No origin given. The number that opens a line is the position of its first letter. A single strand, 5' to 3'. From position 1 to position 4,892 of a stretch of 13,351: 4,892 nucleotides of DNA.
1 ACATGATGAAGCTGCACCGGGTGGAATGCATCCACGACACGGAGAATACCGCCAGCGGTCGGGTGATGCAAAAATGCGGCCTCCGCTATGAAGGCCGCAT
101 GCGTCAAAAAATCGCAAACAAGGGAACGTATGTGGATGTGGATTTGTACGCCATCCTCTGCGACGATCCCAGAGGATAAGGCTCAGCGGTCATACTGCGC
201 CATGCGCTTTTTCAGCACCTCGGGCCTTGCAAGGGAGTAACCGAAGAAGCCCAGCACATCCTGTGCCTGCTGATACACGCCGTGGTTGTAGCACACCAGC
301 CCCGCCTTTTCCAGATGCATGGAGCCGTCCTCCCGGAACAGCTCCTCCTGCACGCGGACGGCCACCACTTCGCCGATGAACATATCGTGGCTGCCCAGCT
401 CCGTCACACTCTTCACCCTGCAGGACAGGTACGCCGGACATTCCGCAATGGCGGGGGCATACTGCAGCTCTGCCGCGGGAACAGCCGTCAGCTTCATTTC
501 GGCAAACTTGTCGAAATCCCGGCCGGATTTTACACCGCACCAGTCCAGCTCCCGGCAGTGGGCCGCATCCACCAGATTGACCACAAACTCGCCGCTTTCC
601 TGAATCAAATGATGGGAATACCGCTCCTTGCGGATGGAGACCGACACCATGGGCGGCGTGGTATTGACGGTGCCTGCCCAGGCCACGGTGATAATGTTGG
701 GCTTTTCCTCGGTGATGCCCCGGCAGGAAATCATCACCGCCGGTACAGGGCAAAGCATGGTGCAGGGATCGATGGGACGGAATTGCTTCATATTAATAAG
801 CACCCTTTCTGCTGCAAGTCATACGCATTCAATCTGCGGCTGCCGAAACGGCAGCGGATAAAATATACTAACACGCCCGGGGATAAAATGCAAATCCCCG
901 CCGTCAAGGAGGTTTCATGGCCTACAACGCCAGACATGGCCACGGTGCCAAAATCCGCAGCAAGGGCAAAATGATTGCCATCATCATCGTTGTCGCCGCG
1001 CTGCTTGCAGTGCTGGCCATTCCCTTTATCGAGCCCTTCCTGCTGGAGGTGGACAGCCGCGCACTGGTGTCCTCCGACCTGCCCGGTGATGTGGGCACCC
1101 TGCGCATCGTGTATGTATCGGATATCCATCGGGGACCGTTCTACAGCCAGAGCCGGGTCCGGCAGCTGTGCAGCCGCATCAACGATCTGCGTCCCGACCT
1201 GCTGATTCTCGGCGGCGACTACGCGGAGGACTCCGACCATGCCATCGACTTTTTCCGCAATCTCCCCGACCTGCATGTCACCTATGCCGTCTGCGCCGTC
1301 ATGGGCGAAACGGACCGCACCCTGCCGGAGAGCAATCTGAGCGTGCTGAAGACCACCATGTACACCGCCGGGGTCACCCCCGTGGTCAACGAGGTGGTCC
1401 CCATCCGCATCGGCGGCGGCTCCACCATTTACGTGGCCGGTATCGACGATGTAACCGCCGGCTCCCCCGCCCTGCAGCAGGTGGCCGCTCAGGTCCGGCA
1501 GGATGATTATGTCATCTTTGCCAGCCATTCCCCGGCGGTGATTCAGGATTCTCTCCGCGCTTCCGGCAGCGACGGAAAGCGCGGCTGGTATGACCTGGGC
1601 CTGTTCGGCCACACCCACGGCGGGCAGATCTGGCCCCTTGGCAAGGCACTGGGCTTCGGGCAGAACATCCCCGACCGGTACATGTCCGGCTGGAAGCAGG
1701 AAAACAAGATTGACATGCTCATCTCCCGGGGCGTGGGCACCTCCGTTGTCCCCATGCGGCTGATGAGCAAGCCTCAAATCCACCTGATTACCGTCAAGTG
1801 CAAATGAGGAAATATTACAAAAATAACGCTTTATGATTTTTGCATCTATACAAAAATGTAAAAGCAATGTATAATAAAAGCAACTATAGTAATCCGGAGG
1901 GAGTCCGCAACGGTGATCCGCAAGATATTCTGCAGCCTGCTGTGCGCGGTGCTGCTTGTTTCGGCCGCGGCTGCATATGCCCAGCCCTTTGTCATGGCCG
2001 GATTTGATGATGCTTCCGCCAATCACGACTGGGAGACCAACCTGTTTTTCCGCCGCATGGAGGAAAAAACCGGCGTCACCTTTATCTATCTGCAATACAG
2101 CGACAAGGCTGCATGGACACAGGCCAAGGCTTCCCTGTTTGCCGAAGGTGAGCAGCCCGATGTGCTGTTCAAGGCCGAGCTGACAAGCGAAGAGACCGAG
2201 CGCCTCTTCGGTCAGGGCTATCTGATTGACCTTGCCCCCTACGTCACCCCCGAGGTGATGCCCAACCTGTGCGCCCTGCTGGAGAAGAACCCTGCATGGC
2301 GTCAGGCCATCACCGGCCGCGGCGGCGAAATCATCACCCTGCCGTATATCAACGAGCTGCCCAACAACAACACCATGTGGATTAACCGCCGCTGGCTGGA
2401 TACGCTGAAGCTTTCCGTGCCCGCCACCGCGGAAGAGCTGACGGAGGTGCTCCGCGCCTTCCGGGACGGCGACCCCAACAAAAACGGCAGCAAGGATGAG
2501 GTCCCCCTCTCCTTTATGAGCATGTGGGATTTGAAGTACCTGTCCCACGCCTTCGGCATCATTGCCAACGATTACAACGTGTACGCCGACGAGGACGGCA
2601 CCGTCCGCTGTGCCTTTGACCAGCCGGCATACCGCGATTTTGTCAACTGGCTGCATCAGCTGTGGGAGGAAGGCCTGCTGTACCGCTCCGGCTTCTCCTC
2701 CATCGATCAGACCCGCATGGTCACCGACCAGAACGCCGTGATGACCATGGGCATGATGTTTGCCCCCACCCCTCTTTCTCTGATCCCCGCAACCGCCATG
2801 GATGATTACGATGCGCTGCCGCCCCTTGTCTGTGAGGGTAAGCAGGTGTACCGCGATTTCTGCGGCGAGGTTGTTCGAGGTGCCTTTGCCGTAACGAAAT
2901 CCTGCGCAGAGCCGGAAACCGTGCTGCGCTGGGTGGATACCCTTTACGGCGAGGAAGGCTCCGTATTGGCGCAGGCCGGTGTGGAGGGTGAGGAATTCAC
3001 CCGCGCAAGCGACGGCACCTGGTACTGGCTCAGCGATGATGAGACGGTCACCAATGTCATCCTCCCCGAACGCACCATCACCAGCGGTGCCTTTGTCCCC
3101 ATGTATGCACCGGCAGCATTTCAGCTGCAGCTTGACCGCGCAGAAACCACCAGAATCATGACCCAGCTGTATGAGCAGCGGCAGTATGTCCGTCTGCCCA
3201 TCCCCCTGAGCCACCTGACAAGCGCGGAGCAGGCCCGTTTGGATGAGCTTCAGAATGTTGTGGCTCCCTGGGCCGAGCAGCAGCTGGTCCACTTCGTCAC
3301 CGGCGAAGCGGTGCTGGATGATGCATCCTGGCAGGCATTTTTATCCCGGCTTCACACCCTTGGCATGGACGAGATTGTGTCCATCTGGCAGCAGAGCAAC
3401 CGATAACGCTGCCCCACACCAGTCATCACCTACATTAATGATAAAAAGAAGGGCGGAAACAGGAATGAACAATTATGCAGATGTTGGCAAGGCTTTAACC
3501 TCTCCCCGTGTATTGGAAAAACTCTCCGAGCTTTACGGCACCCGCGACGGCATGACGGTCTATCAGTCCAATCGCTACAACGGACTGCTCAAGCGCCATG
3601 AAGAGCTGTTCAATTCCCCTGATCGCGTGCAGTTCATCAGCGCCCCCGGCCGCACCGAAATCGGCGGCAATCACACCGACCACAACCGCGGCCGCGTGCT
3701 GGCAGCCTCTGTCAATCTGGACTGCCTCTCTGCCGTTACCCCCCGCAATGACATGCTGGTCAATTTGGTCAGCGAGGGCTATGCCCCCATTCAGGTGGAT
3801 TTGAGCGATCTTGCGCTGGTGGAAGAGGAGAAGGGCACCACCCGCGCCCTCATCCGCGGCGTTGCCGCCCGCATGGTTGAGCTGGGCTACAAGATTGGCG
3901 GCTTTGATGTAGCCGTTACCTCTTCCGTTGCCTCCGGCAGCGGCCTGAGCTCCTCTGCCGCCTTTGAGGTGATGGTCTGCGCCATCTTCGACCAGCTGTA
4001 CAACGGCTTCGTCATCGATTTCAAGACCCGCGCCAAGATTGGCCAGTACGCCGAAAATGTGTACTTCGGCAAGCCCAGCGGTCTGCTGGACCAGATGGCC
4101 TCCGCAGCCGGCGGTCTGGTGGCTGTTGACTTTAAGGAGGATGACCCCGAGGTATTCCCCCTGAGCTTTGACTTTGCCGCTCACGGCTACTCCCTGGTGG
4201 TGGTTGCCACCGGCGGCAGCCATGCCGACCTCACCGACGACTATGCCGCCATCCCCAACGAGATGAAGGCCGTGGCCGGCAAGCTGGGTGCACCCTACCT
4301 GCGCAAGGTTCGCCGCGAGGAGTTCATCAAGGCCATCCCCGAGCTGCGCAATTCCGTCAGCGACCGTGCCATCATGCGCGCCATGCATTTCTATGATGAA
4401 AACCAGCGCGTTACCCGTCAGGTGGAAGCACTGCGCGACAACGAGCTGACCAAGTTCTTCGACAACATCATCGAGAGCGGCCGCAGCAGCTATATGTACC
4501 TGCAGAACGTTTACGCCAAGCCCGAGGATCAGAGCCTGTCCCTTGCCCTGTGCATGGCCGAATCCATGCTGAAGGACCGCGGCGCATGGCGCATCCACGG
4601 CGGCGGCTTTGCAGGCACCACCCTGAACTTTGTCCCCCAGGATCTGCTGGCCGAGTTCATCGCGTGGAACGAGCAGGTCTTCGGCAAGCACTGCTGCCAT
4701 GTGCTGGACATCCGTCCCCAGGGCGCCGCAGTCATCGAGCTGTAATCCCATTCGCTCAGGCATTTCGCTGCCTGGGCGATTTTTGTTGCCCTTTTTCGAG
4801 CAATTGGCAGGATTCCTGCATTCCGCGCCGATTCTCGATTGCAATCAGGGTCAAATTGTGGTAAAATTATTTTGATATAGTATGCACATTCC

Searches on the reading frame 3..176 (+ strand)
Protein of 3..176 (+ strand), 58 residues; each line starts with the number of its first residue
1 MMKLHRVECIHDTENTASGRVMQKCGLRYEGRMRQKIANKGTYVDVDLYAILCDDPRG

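Call 7: search_protein_families(library=pfam, proteins=[window:3-176:+])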
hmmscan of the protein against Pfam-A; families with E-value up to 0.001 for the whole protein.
window:3-176:+ (58 aa): 1 family
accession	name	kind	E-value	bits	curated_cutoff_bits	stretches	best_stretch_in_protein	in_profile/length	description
PF13302.13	Acetyltransf_3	-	3.5e-05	25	25.4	1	2-28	112-138/138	Acetyltransferase (GNAT) domain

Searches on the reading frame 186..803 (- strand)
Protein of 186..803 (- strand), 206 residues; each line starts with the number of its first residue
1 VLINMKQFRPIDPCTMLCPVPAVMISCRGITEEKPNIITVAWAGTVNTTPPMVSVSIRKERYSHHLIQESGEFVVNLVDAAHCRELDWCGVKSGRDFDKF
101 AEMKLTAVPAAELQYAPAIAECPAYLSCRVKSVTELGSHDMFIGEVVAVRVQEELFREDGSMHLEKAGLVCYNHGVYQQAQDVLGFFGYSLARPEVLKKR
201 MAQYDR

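Call 7: search_protein_families(library=pfam, proteins=[window:186-803:-])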
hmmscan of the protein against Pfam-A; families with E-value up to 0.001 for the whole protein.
window:186-803:- (206 aa): 1 family
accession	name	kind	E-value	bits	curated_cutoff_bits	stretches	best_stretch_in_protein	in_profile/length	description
PF01613.24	Flavin_Reduct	-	5.8e-33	114.6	27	1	18-168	4-141/153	Flavin reductase like domain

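Call 18: find_encoding_contigs(protein=window:186-803:-, flank=10000, max_places=10)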
Protein window:186-803:- (206 aa): no gene with exactly this product is on record in the collection.

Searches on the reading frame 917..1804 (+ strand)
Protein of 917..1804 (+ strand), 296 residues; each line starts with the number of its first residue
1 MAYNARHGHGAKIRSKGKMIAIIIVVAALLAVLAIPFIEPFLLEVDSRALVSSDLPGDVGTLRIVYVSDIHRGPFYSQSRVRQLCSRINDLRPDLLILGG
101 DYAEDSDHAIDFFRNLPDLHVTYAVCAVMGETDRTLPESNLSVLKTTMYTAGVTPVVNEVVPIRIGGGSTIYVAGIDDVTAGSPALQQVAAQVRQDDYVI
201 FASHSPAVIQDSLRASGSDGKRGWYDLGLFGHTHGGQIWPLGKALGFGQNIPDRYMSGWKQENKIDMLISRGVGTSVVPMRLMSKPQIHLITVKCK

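Call 7: search_protein_families(library=pfam, proteins=[window:917-1804:+])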
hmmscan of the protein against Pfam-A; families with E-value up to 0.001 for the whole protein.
window:917-1804:+ (296 aa): 2 families
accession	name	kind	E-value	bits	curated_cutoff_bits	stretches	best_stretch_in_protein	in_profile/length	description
PF00149.33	Metallophos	-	2.3e-08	35.1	21.5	1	62-235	1-190/191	Calcineurin-like phosphoesterase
PF12850.12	Metallophos_2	-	1.9e-06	28.4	27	1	63-235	2-118/154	Calcineurin-like phosphoesterase superfamily domain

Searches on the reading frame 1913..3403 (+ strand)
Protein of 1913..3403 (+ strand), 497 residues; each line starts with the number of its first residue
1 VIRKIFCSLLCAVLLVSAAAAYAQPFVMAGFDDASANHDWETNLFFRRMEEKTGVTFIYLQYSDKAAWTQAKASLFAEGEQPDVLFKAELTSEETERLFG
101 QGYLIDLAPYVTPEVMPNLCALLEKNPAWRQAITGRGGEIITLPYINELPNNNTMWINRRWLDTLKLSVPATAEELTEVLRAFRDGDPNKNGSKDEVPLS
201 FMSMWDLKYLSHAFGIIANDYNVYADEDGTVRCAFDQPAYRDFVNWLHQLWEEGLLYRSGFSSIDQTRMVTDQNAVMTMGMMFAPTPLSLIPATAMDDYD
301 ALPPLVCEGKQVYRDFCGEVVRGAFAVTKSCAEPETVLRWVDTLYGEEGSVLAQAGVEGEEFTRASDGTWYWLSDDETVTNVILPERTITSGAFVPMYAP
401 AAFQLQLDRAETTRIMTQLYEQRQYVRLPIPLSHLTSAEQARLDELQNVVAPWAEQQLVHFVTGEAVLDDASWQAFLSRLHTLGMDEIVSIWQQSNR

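Call 7: search_protein_families(library=pfam, proteins=[window:1913-3403:+])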
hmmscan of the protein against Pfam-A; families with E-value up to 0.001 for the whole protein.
window:1913-3403:+ (497 aa): 1 family
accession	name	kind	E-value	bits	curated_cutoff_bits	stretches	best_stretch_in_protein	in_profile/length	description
PF01547.30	SBP_bac_1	-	6.8e-05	23.4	26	1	52-349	21-305/307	Bacterial extracellular solute-binding protein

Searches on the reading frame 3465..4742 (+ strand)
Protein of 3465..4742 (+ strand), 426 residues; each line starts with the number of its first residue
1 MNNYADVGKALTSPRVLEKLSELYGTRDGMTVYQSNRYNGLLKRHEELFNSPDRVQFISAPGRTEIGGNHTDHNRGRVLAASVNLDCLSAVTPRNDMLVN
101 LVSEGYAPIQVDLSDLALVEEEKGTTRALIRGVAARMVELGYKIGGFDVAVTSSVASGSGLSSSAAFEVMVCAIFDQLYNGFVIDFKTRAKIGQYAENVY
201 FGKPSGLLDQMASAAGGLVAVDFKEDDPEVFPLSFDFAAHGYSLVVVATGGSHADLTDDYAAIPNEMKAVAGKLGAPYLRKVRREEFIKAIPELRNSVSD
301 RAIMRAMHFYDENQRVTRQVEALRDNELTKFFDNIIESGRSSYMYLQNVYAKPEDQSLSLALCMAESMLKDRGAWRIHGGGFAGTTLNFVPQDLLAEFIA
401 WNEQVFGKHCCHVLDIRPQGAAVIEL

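Call 7: search_protein_families(library=pfam, proteins=[window:3465-4742:+])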
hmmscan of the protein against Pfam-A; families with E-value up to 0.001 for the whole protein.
window:3465-4742:+ (426 aa): 2 families
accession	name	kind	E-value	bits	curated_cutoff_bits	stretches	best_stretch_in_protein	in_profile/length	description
PF10509.15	GalKase_gal_bdg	-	1.2e-15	57.3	23.1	1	43-93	1-49/49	Galactokinase galactose-binding signature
PF00288.32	GHMP_kinases_N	-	1e-13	51.8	22.3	1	130-217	3-87/87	GHMP kinases N terminal domain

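Call 15: find_related_loci(query=window:3465-4742:+, collection=genome_contigs, flank=10000)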
Query window:3465-4742:+ (426 aa) in genome_contigs; peptide patterns used: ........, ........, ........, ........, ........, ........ (x = any residue, [..] = any of these).
84 stretches matched a pattern; 11 encode a relative of the query (tblastn E <= 1e-3); 11 distinct loci.
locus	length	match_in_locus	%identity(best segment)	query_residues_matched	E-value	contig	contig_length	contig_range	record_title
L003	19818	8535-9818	72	1-426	0e+0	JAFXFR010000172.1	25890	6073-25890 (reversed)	MAG: Clostridia bacterium isolate RGIG6373 Sheep_Rectum-4__c791567, whole genome shotgun sequence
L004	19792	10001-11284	72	1-426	0e+0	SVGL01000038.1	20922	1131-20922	MAG: Clostridiales bacterium isolate SIG357 NODE_13168_length_20922_cov_3.005867, whole genome shotgun sequence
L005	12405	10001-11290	60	1-426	5e-172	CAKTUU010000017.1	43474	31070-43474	MAG: uncultured Clostridia bacterium isolate REFINED_METABAT215_TOP10_CONTIGS_1500_ASSEMBLY_K77_MERGED__Hadza_MoBio_hadz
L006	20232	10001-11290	60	1-426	2e-165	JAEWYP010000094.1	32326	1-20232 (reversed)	MAG: Bacillota bacterium isolate OH_SFB_176 k127_296578, whole genome shotgun sequence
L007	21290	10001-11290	60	1-426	3e-164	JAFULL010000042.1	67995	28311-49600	MAG: Clostridia bacterium isolate RGIG4602 Roe_deer_Rectum-3__c151882, whole genome shotgun sequence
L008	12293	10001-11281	49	5-426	1e-123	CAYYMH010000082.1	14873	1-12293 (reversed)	MAG TPA_asm: uncultured Cytophagia bacterium isolate SRP141376_co3_458 genome assembly, contig: NODE_11021_length_14873_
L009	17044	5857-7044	49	34-424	1e-113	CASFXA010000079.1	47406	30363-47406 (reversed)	uncultured Oscillospiraceae bacterium isolate CO.O25.metabat-bins.313 genome assembly, contig: CO.O25.metabat-bins.313.f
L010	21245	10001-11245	47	11-420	3e-112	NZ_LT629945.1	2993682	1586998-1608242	Angelakisella massiliensis strain Marseille-P3217T, whole genome shotgun sequence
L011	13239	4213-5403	48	31-426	2e-108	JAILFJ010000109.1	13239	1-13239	MAG: Oscillospiraceae bacterium isolate RUI069 k141_12949285_flag=0_multi=24.9487_len=13239, whole genome shotgun sequen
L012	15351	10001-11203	46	33-424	1e-95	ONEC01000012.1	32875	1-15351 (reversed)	uncultured Clostridiales bacterium isolate RUG222 genome assembly, contig: scaffold_1097, whole genome shotgun sequence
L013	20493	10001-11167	43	41-421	5e-93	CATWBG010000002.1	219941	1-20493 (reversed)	MAG TPA_asm: uncultured Collinsella sp. isolate ERR10960941_bin.10_MetaWRAP_v1.3_MAG genome assembly, contig: ERZ1853443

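Call 24: find_homologous_proteins(query=window:3465-4742:+, max_evalue=1e-100)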
Query window:3465-4742:+ (426 aa): 7660 proteins with E <= 1e-100 among 8000 candidates; the best 120 are listed.
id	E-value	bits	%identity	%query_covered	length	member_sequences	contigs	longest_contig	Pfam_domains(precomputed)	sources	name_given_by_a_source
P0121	3.2e-283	957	100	100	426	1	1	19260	PF10509.16,PF00288.33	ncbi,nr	ncbi:MAG: galactokinase family protein [Clostridia bacterium]|nr:galactokinase family protein [Clost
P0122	1.1e-202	692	75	100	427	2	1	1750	PF10509.16,PF00288.33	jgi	-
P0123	9.4e-202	688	61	100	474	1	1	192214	PF10509.16,PF00288.33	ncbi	-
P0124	6.3e-201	686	73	100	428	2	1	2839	PF10509.16,PF00288.33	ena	-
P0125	1.2e-200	685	74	100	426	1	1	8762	PF10509.16,PF00288.33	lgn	-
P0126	1.5e-200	685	73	100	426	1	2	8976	PF10509.16,PF00288.33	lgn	-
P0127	1.8e-200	684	73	100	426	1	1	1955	PF10509.16,PF00288.33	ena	-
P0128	2.1e-200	684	74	100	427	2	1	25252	PF10509.16,PF00288.33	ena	-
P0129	5.0e-200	683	74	100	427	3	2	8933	PF10509.16,PF00288.33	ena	-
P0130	6.8e-200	682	72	100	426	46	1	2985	PF10509.16,PF00288.33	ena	-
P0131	1.2e-199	682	72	100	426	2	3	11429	PF10509.16,PF00288.33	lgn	-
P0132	9.8e-199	679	73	100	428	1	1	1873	PF10509.16,PF00288.33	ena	-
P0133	1.2e-198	678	72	100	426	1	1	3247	PF10509.16,PF00288.33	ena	-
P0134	1.2e-198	678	73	100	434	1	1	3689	PF10509.16,PF00288.33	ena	-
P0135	3.1e-198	677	72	100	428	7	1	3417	PF10509.16,PF00288.33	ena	-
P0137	9.2e-198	675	74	100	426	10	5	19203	PF10509.16,PF00288.33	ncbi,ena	-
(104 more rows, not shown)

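Call 25: find_encoding_contigs(protein=P0121, flank=10000, max_places=10)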
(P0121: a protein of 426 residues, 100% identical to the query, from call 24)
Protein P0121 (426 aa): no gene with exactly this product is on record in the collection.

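Call 45: find_encoding_contigs(protein=P0128, flank=10000, max_places=2)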
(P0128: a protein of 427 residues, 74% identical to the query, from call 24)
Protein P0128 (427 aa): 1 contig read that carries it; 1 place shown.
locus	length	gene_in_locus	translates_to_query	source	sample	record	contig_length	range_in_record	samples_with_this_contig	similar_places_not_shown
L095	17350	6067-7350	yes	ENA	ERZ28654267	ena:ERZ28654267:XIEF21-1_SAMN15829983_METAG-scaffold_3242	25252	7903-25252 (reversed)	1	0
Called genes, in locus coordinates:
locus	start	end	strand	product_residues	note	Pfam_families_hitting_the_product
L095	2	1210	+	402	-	?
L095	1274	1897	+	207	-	-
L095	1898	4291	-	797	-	PF00912:Transgly, PF00905:Transpeptidase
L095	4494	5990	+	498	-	PF01547:SBP_bac_1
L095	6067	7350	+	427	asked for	PF10509:GalKase_gal_bdg, PF00288:GHMP_kinases_N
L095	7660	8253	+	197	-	PF12822:ECF_trnsprt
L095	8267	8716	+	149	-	PF02367:TsaE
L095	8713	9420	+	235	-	PF00814:TsaD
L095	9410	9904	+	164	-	PF13302:Acetyltransf_3 (weak), PF00583:Acetyltransf_1, PF13673:Acetyltransf_10, PF13420:Acetyltransf_4 (weak), PF13508:Acetyltransf_7, PF08445:FR47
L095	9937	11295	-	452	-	PF07992:Pyr_redox_2 (weak), PF01266:DAO, PF01494:FAD_binding_3 (weak), PF00355:Rieske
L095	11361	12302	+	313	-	PF00389:2-Hacid_dh, PF02826:2-Hacid_dh_C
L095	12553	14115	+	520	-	PF13396:PLDc_N (weak), PF13091:PLDc_2 (weak), PF00614:PLDc (weak), PF13091:PLDc_2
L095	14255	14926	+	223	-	PF00072:Response_reg, PF00486:Trans_reg_C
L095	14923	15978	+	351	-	PF00512:HisKA, PF02518:HATPase_c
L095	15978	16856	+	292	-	-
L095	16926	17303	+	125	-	-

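Call 46: find_encoding_contigs(protein=P0137, flank=10000, max_places=2)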
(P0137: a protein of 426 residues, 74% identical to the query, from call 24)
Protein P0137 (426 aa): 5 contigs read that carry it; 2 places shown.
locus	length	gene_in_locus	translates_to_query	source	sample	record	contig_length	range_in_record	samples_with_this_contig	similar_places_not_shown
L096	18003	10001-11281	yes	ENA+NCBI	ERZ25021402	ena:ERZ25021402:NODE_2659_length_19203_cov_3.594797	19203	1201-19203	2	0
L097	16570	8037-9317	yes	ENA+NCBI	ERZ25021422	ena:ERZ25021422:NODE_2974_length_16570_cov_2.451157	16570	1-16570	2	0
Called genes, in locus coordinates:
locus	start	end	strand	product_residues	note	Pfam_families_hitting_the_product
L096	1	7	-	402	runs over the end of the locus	?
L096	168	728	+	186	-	PF28549:NDPSase_N (weak), PF00293:NUDIX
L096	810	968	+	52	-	-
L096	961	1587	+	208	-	PF13302:Acetyltransf_3, PF00583:Acetyltransf_1 (weak)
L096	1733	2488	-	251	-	PF03141:Methyltransf_29 (weak), PF01209:Ubie_methyltran, PF13489:Methyltransf_23, PF05175:MTS, PF13847:Methyltransf_31, PF08241:Methyltransf_11, PF08242:Methyltransf_12, PF13649:Methyltransf_25, +3 more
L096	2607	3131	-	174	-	PF13302:Acetyltransf_3, PF13523:Acetyltransf_8 (weak), PF00583:Acetyltransf_1, PF13508:Acetyltransf_7 (weak)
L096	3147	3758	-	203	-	PF01613:Flavin_Reduct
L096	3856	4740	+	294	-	PF00149:Metallophos, PF12850:Metallophos_2 (faint)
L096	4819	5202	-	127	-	PF14276:DUF4363 (weak)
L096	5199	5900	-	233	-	PF04239:DUF421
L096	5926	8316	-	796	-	PF00912:Transgly, PF00905:Transpeptidase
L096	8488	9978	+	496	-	PF01547:SBP_bac_1, PF13416:SBP_bac_8 (weak)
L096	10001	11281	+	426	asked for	PF10509:GalKase_gal_bdg, PF00288:GHMP_kinases_N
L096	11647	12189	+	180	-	PF12822:ECF_trnsprt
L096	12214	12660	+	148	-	PF02367:TsaE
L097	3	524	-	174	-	?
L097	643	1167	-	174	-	PF13302:Acetyltransf_3, PF13523:Acetyltransf_8 (weak), PF00583:Acetyltransf_1, PF13508:Acetyltransf_7 (weak)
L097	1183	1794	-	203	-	PF01613:Flavin_Reduct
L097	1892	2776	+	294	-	PF00149:Metallophos, PF12850:Metallophos_2 (faint)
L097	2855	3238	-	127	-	PF14276:DUF4363 (weak)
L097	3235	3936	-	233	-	PF04239:DUF421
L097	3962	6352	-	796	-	PF00912:Transgly, PF00905:Transpeptidase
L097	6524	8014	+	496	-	PF01547:SBP_bac_1, PF13416:SBP_bac_8 (weak)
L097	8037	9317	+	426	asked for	PF10509:GalKase_gal_bdg, PF00288:GHMP_kinases_N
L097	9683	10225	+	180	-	PF12822:ECF_trnsprt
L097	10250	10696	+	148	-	PF02367:TsaE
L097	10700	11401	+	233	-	PF00814:TsaD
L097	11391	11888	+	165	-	PF13302:Acetyltransf_3, PF13420:Acetyltransf_4, PF13673:Acetyltransf_10, PF00583:Acetyltransf_1, PF13508:Acetyltransf_7, PF08445:FR47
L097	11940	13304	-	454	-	PF00890:FAD_binding_2, PF01266:DAO, PF12831:FAD_oxidored (weak), PF00355:Rieske (weak)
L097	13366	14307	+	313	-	PF00389:2-Hacid_dh, PF02826:2-Hacid_dh_C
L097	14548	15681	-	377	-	PF04203:Sortase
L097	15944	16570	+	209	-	?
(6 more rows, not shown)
